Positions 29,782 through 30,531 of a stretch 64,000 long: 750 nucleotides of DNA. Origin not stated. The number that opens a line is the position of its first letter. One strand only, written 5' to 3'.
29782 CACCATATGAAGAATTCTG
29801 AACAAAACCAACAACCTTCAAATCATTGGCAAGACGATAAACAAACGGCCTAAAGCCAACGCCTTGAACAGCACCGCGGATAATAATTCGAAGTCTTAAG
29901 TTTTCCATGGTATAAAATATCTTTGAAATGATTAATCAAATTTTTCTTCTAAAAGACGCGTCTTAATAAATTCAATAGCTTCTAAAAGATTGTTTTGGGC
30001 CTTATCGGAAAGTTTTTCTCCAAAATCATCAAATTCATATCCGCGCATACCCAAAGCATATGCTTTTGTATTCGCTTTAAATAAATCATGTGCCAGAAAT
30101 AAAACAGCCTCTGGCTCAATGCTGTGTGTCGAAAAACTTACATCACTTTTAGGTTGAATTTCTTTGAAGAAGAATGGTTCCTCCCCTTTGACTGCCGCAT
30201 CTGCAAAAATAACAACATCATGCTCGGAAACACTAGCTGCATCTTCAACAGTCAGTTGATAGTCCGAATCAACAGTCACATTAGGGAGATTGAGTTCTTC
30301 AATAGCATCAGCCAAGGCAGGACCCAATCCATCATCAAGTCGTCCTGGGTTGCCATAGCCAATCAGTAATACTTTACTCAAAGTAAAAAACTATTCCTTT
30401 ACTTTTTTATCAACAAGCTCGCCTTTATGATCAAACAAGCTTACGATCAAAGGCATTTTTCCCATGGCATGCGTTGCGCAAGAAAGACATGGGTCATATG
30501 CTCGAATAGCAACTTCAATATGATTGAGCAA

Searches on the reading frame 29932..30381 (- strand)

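Call 17: search_protein_families(library=pfam, proteins=[window:29932-30381:-], max_evalue=0.001)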
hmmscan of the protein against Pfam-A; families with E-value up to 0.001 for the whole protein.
window:29932-30381:- (149 aa): 0 families

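Call 25: search_protein_families(library=pfam, proteins=[window:29932-30381:-], max_evalue=10)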
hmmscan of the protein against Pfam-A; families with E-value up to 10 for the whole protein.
window:29932-30381:- (149 aa): 1 family
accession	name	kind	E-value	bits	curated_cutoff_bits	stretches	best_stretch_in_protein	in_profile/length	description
PF01750.23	HycI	-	0.049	13.9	23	1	51-139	33-127/130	Hydrogenase maturation protease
